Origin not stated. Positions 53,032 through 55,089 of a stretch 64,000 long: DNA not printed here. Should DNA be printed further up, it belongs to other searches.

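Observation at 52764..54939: ArsR-family metal sensor translationally coupled to a cytochrome c-FTR1 iron permease fusion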

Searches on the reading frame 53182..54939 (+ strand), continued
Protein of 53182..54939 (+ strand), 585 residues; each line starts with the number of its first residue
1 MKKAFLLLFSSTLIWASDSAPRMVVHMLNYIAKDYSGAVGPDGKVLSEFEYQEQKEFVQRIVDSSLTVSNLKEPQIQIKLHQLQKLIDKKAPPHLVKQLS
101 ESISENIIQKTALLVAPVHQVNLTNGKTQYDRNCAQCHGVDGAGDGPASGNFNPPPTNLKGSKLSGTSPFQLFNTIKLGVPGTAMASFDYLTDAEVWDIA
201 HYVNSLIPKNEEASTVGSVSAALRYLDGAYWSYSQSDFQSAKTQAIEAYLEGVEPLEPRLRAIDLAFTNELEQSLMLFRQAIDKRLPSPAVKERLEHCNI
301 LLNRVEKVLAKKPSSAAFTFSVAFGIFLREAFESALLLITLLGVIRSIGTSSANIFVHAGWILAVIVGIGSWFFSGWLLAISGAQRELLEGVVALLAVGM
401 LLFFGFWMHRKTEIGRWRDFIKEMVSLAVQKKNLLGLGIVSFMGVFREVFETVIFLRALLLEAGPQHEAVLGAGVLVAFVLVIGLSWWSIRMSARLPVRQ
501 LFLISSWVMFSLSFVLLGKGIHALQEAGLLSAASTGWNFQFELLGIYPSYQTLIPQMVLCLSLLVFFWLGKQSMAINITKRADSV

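Call 35: search_solved_structures(query=A1, max_evalue=0.01, show_alignments=2)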
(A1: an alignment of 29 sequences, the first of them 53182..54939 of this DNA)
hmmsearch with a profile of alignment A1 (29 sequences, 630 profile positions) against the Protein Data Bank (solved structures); distinct sequences matched with E-value up to 0.01: 30.
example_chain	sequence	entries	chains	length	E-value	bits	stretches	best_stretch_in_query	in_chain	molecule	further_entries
6h5l_B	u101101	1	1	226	3.5e-30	108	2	121-213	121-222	Conserved hypothetical cytochrome protein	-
9vr0_A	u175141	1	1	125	7.5e-11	44.1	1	120-207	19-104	Cytochrome c552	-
8smr_G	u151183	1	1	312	1.3e-10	43.4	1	122-211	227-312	Cbb3-type cytochrome c oxidase subunit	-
7o9u_A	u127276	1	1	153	1.3e-10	43.3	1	120-207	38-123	Cytochrome c552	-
3mk7_C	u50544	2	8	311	2.7e-10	42.3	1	122-215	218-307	Cytochrome c oxidase, cbb3-type, subunit P | Cbb3-type cytochrome c oxidase subunit CcoP1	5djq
6xkx_p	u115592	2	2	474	3.8e-10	41.8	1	105-152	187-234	Cbb3-type cytochrome c oxidase subunit CcoP,Cytochrome c-type cyt cy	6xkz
6f0k_E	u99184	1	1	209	1.8e-09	39.6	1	126-219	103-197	Quinol:cytochrome c oxidoreductase monoheme cytochrome subunit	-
8snh_G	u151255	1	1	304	2.6e-09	39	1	113-211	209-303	Cbb3-type cytochrome c oxidase subunit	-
6lod_E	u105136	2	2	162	1.3e-08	36.7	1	126-211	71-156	Cytochrome c domain-containing protein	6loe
6xkw_p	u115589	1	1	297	2.4e-08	35.9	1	105-151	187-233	Cbb3-type cytochrome c oxidase subunit CcoP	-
8k9e_E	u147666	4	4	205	3e-08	35.5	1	108-216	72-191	Cytochrome c domain-containing protein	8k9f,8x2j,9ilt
9wcx_U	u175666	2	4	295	1.1e-07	33.7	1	121-158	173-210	Cytochrome bc1 complex cytochrome c subunit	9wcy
7vzg_C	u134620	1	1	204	1.2e-07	33.6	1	127-214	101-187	Cytochrome c, mono-and diheme variants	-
7vzr_C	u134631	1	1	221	1.2e-07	33.5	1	127-215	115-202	Cytochrome c, mono-and diheme variants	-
8hcr_C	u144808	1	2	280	3e-07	32.2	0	118-160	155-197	Cytochrome bc1 complex cytochrome c subunit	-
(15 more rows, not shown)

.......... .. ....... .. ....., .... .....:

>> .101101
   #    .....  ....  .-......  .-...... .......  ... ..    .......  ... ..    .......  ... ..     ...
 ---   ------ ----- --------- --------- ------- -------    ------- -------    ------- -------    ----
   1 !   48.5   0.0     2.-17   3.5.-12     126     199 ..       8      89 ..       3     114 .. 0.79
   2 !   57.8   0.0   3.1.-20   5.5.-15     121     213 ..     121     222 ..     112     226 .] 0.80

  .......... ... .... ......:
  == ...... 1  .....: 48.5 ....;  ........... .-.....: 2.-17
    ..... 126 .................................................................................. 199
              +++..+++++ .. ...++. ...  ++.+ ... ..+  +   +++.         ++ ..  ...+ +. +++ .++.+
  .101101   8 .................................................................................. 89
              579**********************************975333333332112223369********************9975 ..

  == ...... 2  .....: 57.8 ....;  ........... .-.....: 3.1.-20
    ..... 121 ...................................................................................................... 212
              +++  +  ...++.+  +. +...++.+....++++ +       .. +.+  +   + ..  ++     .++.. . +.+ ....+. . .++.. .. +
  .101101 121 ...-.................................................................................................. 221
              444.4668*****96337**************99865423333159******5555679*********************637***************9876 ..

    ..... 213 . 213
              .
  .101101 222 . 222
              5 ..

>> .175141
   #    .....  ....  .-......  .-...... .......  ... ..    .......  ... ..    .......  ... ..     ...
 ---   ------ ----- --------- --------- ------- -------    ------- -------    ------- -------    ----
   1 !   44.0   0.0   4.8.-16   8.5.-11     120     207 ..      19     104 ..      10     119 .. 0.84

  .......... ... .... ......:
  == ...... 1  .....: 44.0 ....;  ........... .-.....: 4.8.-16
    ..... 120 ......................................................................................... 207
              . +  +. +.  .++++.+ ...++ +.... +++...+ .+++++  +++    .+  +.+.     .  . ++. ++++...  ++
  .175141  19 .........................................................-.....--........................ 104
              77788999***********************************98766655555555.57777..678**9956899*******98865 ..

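Call 38: fold_search(model_id=the predicted structure, library=pdb)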
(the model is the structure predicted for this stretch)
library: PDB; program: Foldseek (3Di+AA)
matches with E <= 10: 155; with E <= 0.001: 0
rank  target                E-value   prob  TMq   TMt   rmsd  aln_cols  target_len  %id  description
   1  6h5l_B                1.8e-03  1.00  0.16  0.38   6.3       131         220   29  Kuenenia stuttgartiensis reducing HAO-like protein complex Kustc0457/Kustc0458 (released 2019-04-10)
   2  6lod_E                1.2e-02  1.00  0.15  0.54   2.2       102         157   22  Cryo-EM structure of the air-oxidized photosynthetic alternative complex III from Roseiflexus castenholzii (released 2020-11-04)
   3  8zbb_A                1.5e-02  0.51  0.13  0.13  27.1       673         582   11  Cryo-EM structure of outward state Anhydromuropeptide permease (AmpG) G50W/L269W (released 2025-04-30)
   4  8k9e_E                4.5e-02  1.00  0.15  0.50   2.8       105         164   26  Cryo-EM structure of the photosynthetic alternative complex III from Chloroflexus aurantiacus at 3.3 angstrom (released 2024-03-06)
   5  9vr0_MODEL_1_A        6.0e-02  1.00  0.14  0.67   2.5        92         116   26  NMR solution structure of termini-truncated oxidized cytochrome c552 from Thioalkalivibrio paradoxus (released 2025-07-30)
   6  5mxy                  1.7e-01  1.00  0.13  0.80   2.1        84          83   26  KustC0563 c-type cytochrome (released 2018-02-14)
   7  6me6_A                2.6e-01  0.33  0.12  0.14  20.5       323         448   12  XFEL crystal structure of human melatonin receptor MT2 in complex with 2-phenylmelatonin (released 2019-04-24)
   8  9krr_A                3.1e-01  1.00  0.13  0.74   4.3        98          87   26  CRYSTAL STRUCTURE OF REDUCED CYTOCHROME C6 FROM Synechocystis PCC 6803 (released 2025-01-29)
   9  6me7_A                3.2e-01  0.25  0.11  0.13  19.9       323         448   13  XFEL crystal structure of human melatonin receptor MT2 (H208A) in complex with 2-phenylmelatonin (released 2019-04-24)
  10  6zmq                  3.6e-01  0.28  0.13  0.12  27.6       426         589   13  Cytochrome c Heme Lyase CcmF (released 2021-05-19)
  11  6adq_C                4.2e-01  0.98  0.15  0.34   5.8       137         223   20  Respiratory Complex CIII2CIV2SOD2 from Mycobacterium smegmatis (released 2018-11-14)
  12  2c8s                  4.6e-01  1.00  0.12  0.43   2.9        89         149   25  CYTOCHROME CL FROM METHYLOBACTERIUM EXTORQUENS (released 2005-12-08)
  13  7c90_C                4.8e-01  1.00  0.12  0.44   2.5        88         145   23  Crystal structure of Cytochrome CL from the marine methylotrophic bacterium Methylophaga aminisulfidivorans MPT (Ma-Cy (released 2020-07-22)
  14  5mxz                  5.2e-01  1.00  0.13  0.79   2.3        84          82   25  Kustc0563 Y40F mutant (released 2018-02-14)
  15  7c90_D                5.6e-01  1.00  0.12  0.44   2.6        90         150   22  Crystal structure of Cytochrome CL from the marine methylotrophic bacterium Methylophaga aminisulfidivorans MPT (Ma-Cy (released 2020-07-22)
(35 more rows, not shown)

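Call 43: search_protein_families(library=pfam, proteins=[L068:2685-4706:+, L068:2075-2569:+, L025:4486-5007:-, L040:3564-4415:-, L040:4412-4813:-, L029:4400-4792:-, L028:4125-4793:+, L038:4181-4894:+], max_evalue=0.001)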
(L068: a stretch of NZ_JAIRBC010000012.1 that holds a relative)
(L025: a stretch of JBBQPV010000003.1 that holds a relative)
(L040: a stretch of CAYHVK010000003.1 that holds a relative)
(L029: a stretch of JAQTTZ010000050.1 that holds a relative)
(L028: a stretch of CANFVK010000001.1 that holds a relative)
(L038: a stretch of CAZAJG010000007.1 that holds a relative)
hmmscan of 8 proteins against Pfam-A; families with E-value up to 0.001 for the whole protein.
L068:2685-4706:+ (673 aa): 3 families
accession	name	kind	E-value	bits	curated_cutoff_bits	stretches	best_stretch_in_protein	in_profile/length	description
PF00122.25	E1-E2_ATPase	-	3.9e-44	150.8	28.1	1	172-352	3-181/181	E1-E2 ATPase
PF00702.32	Hydrolase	-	5.3e-28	99.1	26.4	1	368-577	1-190/191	haloacid dehalogenase-like hydrolase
PF08282.18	Hydrolase_3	-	1.9e-05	24.9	20.9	1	548-610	193-254/255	haloacid dehalogenase-like hydrolase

L068:2075-2569:+ (164 aa): 1 family
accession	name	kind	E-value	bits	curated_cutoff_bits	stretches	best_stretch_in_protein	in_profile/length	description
PF01475.25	FUR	-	1e-08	35.8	23.1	1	32-134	2-101/121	Ferric uptake regulator family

L025:4486-5007:- (173 aa): 1 family
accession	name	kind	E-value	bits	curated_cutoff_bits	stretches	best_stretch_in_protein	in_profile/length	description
PF01475.25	FUR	-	1.1e-32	113.2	23.1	1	41-159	2-120/121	Ferric uptake regulator family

L040:3564-4415:- (283 aa): 2 families
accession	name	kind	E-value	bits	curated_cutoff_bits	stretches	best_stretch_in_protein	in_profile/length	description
PF01545.26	Cation_efflux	-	2.1e-16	60.7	26.6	1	99-272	2-193/198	Cation efflux family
PF00403.32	HMA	-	2.3e-06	28.3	24.8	1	5-62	1-61/62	Heavy-metal-associated domain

L040:4412-4813:- (133 aa): 2 families
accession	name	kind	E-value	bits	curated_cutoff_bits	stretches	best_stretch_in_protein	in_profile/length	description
PF12840.13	HTH_20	-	2.9e-09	37.2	27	1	15-66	1-51/51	Helix-turn-helix domain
PF01022.26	HTH_5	-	1.1e-07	32.1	22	1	17-64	1-46/47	Bacterial regulatory protein, arsR family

L029:4400-4792:- (130 aa): 1 family
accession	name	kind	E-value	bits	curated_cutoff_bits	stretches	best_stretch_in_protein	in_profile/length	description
PF00072.30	Response_reg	-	2.1e-21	76.6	30.2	1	11-114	1-105/111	Response regulator receiver domain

L028:4125-4793:+ (222 aa): 4 families
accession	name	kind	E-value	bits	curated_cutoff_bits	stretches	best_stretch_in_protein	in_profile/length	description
PF04399.18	Glutaredoxin2_C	-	5.8e-12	46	32.8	1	95-213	1-122/130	Glutaredoxin 2, C terminal domain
PF13417.12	GST_N_3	-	2.9e-09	37.6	22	1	13-82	1-70/75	Glutathione S-transferase, N-terminal domain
PF13409.12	GST_N_2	-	4.4e-07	30.8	25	1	18-81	1-69/70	Glutathione S-transferase, N-terminal domain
PF00462.30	Glutaredoxin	-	0.0003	21.4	22.9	0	13-45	3-35/60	Glutaredoxin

L038:4181-4894:+ (237 aa): 1 family
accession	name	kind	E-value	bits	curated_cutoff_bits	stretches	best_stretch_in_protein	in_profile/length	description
PF02245.21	Pur_DNA_glyco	-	3.1e-62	209.6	27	1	50-232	4-181/181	Methylpurine-DNA glycosylase (MPG)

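Call 68: find_encoding_contigs(protein=window:53182-54939:+, flank=3000, max_places=3)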
Protein window:53182-54939:+ (585 aa): 16 contigs read that carry it; 3 places shown.
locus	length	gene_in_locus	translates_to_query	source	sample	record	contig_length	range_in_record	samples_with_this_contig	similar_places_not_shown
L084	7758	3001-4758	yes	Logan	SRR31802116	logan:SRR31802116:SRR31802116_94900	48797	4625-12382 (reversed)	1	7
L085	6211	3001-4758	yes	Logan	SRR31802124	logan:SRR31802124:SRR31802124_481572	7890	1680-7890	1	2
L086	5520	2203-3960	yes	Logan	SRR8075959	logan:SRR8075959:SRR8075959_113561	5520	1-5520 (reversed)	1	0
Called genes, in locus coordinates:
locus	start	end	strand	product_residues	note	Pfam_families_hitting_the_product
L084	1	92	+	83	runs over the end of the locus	-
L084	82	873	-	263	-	PF13677:MotB_plug, PF00691:OmpA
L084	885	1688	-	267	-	PF20560:MotA_N, PF01618:MotA_ExbB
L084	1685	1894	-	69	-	PF06289:FlbD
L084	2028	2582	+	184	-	PF01923:Cob_adeno_trans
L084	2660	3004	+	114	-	PF01022:HTH_5, PF12840:HTH_20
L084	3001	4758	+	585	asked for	PF00034:Cytochrom_C, PF13442:Cytochrome_CBB3, PF03239:FTR1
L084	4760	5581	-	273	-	PF02129:Peptidase_S15 (weak), PF00561:Abhydrolase_1, PF12146:Hydrolase_4, PF12697:Abhydrolase_6, PF20408:Abhydrolase_11 (weak), PF00326:Peptidase_S9 (faint)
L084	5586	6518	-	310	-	PF13413:HTH_25, PF13464:RodZ_C (weak)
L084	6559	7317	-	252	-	PF14559:TPR_19 (weak), PF00515:TPR_1 (weak), PF07719:TPR_2 (weak), PF13424:TPR_12, PF13432:TPR_16 (weak), PF13424:TPR_12, PF00515:TPR_1 (weak), PF13414:TPR_11, +12 more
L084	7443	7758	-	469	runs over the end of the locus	PF00069:Pkinase, PF07714:PK_Tyr_Ser-Thr, PF00498:FHA (weak)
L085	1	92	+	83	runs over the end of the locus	-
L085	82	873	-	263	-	PF13677:MotB_plug, PF00691:OmpA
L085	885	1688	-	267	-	PF20560:MotA_N, PF01618:MotA_ExbB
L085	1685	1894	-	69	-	PF06289:FlbD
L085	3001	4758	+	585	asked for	PF00034:Cytochrom_C, PF13442:Cytochrome_CBB3, PF03239:FTR1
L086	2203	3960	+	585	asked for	PF00034:Cytochrom_C, PF13442:Cytochrome_CBB3, PF03239:FTR1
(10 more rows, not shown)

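Call 71: search_protein_families(library=ncbifam, proteins=[L068:2685-4706:+, L068:2075-2569:+, L040:3564-4415:-, L040:4412-4813:-, L025:4486-5007:-], max_evalue=0.00001)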
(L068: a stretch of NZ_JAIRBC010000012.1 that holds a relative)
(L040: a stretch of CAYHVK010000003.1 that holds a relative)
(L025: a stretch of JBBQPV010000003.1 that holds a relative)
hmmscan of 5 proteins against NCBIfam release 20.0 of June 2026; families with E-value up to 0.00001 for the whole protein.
L068:2685-4706:+ (673 aa): 19 families
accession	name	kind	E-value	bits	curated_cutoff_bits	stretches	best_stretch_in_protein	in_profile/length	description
TIGR01525.1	ATPase-IB_hvy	subfamily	1.4e-159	532.5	346.25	1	122-667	3-560/560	heavy metal translocating P-type ATPase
TIGR01512.1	ATPase-IB2_Cd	subfamily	3.6e-151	504.2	313.5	1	122-668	3-493/494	cadmium family heavy metal-translocating P-type ATPase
NF008262.1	PRK11033.1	equivalog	1.2e-138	463.7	1005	1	88-670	146-730/731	zinc/cadmium/mercury/lead-transporting ATPase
NF033775.1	P_type_ZntA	exception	2.3e-127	426.2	1240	1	98-670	161-731/732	Zn(II)/Cd(II)/Pb(II) translocating P-type ATPase ZntA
TIGR01511.1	ATPase-IB1_Cu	subfamily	3.1e-105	353.1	397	1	101-648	2-515/542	copper-translocating P-type ATPase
NF007952.0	PRK10671.1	equivalog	2.3e-88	297.3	1316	1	147-658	300-819/838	copper-exporting P-type ATPase CopA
TIGR01494.1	ATPase_P-type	subfamily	1e-70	238.6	62.3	1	144-644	3-465/478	HAD-IC family P-type ATPase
TIGR01647.1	ATPase-IIIA_H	equivalog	3e-39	134.8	615.5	2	123-423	41-344/755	plasma-membrane proton-efflux P-type ATPase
TIGR01497.1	kdpB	equivalog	2e-34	118.8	527.9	1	139-615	67-564/675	potassium-transporting ATPase subunit KdpB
NF010609.0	PRK14010.1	equivalog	6.7e-33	113.8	1323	2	172-384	103-314/673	K(+)-transporting ATPase subunit B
TIGR01517.1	ATPase-IIB_Ca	equivalog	2.1e-22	79.2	507.05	2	560-621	628-689/882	calcium-translocating P-type ATPase, PMCA-type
TIGR01522.1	ATPase-IIA2_Ca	equivalog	7.4e-22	76.9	798.3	1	543-616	573-645/854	calcium-transporting P-type ATPase, PMR1-type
TIGR01106.1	ATPase-IIC_X-K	subfamily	5.7e-21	74.1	946.1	2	160-387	127-363/997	Na,H/K antiporter P-type ATPase subunit alpha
TIGR01523.1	ATPase-IID_K-Na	equivalog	1.6e-19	69.1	645.05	1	543-617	677-750/997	potassium/sodium efflux P-type ATPase, fungal-type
TIGR01657.1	P-ATPase-V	hypoth_equivalog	1.8e-18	65.5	618.25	0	314-400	394-480/1055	ATP13A2 family polyamine export P-type ATPase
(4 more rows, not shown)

L068:2075-2569:+ (164 aa): 4 families
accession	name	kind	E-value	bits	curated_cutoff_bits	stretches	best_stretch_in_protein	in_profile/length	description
NF052545.1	TransRegPerRClab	equivalog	7.4e-08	32.5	180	1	23-158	2-136/138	transcriptional regulator PerR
NF047462.1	FUR_perox_PerRA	exception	1.1e-07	32.4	200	1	22-97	5-84/142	peroxide-responsive transcriptional repressor PerRA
NF008646.0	PRK11639.1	equivalog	3.1e-07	30.3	167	1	16-158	4-148/171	zinc uptake transcriptional repressor Zur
NF051892.1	TransRegFurBacil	equivalog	4.7e-06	26.7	220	1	22-161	5-148/149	ferric iron uptake transcriptional regulator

L040:3564-4415:- (283 aa): 2 families
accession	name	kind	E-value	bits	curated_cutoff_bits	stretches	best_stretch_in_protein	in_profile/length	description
TIGR01297.1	CDF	superfamily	2.6e-22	79.4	82.35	1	98-272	5-194/285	cation diffusion facilitator family transporter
NF002923.0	PRK03557.1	equivalog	1.5e-12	47.4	408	1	91-273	14-209/313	CDF family zinc transporter ZitB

L040:4412-4813:- (133 aa): 6 families
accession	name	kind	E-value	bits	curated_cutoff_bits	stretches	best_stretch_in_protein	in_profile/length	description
NF033788.1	HTH_metalloreg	subfamily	2.8e-20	71.9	55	1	9-80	2-72/77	metalloregulator ArsR/SmtB family transcription factor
NF007528.0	PRK10141.1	subfamily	1.5e-15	57.1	97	1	10-77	8-74/117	metalloregulator ArsR/SmtB family transcription factor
NF041413.1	ArsR_Rv2640c_fam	equivalog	2.9e-10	40.5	155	1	5-86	31-109/118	Rv2640c family ArsR-like transcriptional regulator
NF033789.1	repress_SdpR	subfamily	7.5e-09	35.4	100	1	12-77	2-65/79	autorepressor SdpR family transcription factor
NF040642.1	sulf_sens_BigR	equivalog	4.3e-06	26.7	155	1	8-80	10-80/95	sulfite-sensing transcriptional repressor BigR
NF047906.1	CdPbTransRegCmtR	equivalog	8.3e-06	25.7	150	0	7-80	10-81/104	Cd(II)/Pb(II)-sensing metalloregulatory transcriptional regulator CmtR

L025:4486-5007:- (173 aa): 9 families
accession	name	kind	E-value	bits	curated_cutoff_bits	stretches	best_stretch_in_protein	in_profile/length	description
NF051891.1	TransRegFurHelico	equivalog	5.4e-28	97.8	200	1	32-169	12-148/148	ferric iron uptake transcriptional regulator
NF006999.0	PRK09462.1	equivalog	4.5e-27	94.5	146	1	36-168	6-140/148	ferric iron uptake transcriptional regulator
NF051892.1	TransRegFurBacil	equivalog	9.5e-24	84.2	220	1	29-170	3-147/149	ferric iron uptake transcriptional regulator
NF052545.1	TransRegPerRClab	equivalog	1.9e-19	70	180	1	33-169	3-137/138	transcriptional regulator PerR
NF008646.0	PRK11639.1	equivalog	5.8e-15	55.4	167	1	40-168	19-148/171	zinc uptake transcriptional repressor Zur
NF047406.1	TransRegPerRTherm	equivalog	1.4e-12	48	200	1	44-169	5-128/130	manganese-dependent transcriptional regulator PerR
NF045678.1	TransRegIrrA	equivalog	8.5e-10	38.7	150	1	33-139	8-113/138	iron response transcriptional regulator IrrA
NF045677.1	FeRespRegIrr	equivalog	6.5e-09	36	170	1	37-139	3-104/127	Fur family transcriptional regulator Irr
NF047462.1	FUR_perox_PerRA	exception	2.2e-06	28.2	200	1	29-130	3-102/142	peroxide-responsive transcriptional repressor PerRA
